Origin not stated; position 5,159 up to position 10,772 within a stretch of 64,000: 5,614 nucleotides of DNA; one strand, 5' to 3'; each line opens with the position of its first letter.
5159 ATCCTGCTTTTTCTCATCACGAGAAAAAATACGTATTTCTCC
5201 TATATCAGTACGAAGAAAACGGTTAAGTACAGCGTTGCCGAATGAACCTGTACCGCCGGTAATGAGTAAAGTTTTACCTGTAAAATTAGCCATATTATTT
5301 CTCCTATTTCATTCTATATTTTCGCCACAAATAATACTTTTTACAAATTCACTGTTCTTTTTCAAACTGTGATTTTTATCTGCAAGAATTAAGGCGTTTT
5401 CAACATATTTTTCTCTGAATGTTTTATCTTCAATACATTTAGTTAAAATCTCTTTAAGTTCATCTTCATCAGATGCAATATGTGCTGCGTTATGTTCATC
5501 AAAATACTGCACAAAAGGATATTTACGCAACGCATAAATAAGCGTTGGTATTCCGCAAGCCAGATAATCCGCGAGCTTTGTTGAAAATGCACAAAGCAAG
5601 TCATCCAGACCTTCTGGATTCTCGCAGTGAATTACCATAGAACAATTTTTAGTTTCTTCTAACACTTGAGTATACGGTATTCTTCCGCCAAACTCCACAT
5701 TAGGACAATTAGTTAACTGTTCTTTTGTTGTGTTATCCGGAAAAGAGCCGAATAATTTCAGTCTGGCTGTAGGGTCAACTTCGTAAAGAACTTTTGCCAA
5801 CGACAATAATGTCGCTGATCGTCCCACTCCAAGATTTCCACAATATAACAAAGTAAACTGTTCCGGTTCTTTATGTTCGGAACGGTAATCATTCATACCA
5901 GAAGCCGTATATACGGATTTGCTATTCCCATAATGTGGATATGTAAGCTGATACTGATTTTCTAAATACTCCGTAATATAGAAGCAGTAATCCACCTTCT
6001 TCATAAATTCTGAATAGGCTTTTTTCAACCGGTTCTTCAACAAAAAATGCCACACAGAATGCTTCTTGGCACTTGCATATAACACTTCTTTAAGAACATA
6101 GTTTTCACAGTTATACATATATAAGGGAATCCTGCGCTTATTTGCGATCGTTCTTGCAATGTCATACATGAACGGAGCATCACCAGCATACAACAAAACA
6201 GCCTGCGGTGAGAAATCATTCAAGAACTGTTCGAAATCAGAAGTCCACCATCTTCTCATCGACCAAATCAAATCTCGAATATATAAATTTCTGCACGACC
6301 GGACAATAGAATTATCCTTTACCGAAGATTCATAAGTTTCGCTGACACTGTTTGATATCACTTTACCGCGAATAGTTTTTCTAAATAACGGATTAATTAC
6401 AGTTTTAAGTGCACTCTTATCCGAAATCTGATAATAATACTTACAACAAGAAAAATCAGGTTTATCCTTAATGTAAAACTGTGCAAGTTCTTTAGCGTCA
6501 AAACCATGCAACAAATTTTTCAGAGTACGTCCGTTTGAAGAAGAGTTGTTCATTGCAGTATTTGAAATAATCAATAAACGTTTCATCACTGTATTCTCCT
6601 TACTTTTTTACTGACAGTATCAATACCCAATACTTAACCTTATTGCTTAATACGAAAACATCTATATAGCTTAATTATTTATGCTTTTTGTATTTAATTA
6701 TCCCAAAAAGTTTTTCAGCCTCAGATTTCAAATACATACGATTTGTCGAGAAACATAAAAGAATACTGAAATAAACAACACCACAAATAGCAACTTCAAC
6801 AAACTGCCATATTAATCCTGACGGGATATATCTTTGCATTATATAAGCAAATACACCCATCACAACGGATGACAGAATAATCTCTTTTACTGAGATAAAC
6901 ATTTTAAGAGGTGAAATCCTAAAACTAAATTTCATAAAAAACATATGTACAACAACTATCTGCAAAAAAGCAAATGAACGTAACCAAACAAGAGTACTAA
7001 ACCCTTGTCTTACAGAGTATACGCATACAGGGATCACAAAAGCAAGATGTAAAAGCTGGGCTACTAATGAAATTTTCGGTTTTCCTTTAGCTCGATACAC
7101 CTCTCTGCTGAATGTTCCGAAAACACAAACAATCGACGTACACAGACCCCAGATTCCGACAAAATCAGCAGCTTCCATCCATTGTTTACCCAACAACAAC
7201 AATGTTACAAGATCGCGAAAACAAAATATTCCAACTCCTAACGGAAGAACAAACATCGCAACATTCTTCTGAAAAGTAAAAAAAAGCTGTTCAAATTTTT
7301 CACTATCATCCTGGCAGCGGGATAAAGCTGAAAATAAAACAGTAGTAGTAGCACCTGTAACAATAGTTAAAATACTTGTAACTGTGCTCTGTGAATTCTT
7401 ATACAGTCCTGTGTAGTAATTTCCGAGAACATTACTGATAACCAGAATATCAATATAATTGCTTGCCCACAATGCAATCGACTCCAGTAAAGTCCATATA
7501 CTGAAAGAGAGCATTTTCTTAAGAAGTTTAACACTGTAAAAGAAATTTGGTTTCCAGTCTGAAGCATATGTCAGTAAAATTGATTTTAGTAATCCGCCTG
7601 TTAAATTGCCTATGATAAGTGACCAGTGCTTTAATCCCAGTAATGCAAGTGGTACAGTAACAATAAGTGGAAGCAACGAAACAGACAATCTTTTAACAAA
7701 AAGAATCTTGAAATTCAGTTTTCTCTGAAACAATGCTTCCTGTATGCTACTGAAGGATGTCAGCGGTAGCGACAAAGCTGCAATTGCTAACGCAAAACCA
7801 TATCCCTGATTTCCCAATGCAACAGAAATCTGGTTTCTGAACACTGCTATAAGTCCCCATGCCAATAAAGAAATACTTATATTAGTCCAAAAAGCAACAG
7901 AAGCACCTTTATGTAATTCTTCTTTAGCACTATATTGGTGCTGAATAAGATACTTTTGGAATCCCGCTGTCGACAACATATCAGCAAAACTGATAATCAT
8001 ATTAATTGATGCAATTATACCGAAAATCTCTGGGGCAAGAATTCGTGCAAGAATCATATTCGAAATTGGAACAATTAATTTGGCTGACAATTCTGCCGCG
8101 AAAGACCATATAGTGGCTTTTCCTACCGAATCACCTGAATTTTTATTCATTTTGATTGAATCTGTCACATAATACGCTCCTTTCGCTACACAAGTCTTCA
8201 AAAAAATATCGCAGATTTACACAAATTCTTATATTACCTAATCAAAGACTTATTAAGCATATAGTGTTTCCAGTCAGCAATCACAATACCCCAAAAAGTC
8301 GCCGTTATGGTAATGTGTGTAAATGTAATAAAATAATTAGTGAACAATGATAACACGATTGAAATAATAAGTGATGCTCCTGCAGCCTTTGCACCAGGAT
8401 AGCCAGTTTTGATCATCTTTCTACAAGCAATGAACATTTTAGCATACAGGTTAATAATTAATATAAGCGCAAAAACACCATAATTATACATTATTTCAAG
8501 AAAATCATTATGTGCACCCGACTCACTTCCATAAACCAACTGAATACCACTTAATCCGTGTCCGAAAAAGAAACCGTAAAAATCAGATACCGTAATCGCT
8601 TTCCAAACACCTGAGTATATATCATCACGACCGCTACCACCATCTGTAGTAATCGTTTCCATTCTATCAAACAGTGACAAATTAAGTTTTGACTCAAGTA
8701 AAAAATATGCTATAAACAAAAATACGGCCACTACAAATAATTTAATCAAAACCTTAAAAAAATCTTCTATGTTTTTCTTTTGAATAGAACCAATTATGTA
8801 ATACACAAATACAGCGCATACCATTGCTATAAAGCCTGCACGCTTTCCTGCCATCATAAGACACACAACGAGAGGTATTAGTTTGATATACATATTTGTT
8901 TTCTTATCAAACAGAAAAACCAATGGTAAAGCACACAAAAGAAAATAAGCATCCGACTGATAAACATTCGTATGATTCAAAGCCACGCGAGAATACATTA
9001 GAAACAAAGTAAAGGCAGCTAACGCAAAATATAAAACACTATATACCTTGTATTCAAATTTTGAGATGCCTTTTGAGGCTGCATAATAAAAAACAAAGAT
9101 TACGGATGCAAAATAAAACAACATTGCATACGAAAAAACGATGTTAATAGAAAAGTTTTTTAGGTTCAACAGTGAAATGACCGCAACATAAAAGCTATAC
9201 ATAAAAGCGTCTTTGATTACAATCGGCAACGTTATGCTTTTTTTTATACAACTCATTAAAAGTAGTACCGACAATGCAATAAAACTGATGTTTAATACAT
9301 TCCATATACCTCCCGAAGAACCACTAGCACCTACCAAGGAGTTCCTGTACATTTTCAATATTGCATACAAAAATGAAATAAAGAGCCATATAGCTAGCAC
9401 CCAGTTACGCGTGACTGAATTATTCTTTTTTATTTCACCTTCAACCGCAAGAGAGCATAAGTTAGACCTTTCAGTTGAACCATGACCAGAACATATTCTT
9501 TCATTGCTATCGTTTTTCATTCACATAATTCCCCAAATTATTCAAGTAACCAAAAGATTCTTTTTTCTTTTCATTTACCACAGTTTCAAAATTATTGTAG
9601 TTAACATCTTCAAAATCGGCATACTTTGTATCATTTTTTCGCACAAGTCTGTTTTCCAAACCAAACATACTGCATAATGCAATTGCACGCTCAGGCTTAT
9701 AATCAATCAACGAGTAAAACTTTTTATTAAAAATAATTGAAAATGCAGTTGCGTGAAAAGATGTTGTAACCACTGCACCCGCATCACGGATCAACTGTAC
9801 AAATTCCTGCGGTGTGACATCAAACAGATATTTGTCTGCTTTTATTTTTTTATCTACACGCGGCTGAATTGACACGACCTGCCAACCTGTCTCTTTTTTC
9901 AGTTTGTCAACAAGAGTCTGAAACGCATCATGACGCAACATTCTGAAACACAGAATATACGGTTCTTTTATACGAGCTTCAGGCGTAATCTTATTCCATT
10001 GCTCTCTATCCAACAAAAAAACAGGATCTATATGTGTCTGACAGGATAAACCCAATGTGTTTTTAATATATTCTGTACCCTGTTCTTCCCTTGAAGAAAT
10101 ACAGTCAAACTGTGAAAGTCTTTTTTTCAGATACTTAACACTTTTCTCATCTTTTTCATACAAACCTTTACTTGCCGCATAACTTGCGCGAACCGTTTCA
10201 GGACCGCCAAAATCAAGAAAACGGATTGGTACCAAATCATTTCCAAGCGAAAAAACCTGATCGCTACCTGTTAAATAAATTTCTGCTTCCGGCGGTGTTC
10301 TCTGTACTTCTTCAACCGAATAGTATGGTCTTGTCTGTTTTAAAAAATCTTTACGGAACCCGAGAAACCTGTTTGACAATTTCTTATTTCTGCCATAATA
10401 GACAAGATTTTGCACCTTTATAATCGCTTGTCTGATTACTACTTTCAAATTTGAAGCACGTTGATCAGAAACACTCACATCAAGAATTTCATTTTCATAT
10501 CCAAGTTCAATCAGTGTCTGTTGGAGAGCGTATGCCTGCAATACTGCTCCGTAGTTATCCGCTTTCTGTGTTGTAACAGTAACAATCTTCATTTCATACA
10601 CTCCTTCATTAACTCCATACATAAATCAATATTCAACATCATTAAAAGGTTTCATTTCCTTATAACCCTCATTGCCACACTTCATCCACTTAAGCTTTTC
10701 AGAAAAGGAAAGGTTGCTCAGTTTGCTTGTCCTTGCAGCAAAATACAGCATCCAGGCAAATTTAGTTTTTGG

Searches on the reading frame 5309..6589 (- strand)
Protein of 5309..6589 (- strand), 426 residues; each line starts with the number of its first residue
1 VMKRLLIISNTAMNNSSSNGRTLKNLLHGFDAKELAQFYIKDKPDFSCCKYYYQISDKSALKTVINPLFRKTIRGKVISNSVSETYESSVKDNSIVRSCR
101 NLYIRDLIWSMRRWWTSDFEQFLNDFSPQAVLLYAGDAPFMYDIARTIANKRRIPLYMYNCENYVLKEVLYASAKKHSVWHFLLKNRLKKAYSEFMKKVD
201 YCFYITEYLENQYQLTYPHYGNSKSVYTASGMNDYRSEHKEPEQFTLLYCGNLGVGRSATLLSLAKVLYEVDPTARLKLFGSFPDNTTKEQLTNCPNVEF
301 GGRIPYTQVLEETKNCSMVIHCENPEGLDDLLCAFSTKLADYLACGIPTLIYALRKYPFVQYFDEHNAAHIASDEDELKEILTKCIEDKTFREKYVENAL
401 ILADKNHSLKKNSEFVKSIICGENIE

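Call 26: search_protein_families(library=pfam, proteins=[window:5309-6589:-], max_evalue=0.001)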
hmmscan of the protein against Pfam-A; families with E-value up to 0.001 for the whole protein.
window:5309-6589:- (426 aa): 3 families
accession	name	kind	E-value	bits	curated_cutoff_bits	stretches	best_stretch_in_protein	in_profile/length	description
PF13524.12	Glyco_trans_1_2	-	3e-10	40.7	25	1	273-412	13-138/144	Glycosyl transferase-like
PF00534.26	Glycos_transf_1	-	4.2e-07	30.1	26.4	1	242-399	13-169/172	Glycosyl transferases group 1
PF13692.12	Glyco_trans_1_4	-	0.00021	22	27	1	245-388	2-142/142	Glycosyl transferases group 1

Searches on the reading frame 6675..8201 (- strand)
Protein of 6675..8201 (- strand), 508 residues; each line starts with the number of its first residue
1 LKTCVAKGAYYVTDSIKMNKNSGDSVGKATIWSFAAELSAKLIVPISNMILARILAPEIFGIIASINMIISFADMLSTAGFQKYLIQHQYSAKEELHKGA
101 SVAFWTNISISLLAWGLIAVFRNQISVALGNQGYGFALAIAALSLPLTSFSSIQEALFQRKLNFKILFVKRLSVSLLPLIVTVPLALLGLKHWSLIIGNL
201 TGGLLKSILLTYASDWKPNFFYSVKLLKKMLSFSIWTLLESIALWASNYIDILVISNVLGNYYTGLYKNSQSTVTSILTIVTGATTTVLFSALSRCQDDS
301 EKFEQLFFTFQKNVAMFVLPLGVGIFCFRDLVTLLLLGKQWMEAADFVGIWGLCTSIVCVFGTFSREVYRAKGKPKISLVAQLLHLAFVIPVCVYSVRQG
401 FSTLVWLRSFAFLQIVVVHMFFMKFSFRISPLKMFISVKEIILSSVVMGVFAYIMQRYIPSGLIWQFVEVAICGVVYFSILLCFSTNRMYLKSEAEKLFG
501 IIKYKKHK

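Call 26: search_protein_families(library=pfam, proteins=[window:6675-8201:-], max_evalue=0.001)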
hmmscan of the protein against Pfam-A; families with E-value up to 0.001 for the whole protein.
window:6675-8201:- (508 aa): 2 families
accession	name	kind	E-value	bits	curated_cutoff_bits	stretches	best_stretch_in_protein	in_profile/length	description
PF13440.11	Polysacc_synt_3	-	3.3e-74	250.2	23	1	50-345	1-292/293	Polysaccharide biosynthesis protein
PF01943.22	Polysacc_synt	-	1.4e-26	94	28.2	1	27-296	2-273/274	Polysaccharide biosynthesis protein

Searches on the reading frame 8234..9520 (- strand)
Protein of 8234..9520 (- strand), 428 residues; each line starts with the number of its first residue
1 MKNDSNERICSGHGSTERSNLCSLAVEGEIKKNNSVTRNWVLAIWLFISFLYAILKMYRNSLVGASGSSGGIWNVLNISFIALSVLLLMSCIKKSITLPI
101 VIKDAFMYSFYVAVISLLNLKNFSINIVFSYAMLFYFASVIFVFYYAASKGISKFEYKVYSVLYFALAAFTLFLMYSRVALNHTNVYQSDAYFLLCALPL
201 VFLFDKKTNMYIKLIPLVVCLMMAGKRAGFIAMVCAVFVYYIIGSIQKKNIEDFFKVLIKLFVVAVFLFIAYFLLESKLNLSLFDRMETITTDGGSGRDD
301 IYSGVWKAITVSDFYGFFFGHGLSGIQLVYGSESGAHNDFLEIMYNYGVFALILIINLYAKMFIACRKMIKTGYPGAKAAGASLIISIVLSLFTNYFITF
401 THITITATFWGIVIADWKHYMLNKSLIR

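Call 26: search_protein_families(library=pfam, proteins=[window:8234-9520:-], max_evalue=0.001)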
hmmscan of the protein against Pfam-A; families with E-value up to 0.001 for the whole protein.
window:8234-9520:- (428 aa): 1 family
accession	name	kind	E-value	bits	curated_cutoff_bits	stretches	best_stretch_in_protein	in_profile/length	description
PF04932.20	Wzy_C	-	2.4e-11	44.1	31.7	1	215-356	4-149/149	O-Antigen ligase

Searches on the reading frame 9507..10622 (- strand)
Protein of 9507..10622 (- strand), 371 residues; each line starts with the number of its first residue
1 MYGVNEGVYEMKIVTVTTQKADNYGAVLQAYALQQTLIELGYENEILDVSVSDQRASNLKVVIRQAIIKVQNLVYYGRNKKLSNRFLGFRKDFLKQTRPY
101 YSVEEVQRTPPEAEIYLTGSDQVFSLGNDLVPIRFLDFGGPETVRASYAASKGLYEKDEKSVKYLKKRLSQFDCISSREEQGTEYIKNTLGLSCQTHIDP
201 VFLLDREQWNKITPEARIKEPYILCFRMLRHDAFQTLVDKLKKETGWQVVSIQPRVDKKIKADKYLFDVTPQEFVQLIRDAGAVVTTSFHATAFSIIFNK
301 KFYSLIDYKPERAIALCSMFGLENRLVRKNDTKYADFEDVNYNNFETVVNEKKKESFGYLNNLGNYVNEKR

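Call 26: search_protein_families(library=pfam, proteins=[window:9507-10622:-], max_evalue=0.001)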
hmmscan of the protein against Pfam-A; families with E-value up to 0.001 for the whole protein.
window:9507-10622:- (371 aa): 1 family
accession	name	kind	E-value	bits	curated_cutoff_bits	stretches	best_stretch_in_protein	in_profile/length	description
PF04230.19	PS_pyruv_trans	-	8.5e-28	98.5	25.3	1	23-308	1-278/280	Polysaccharide pyruvyl transferase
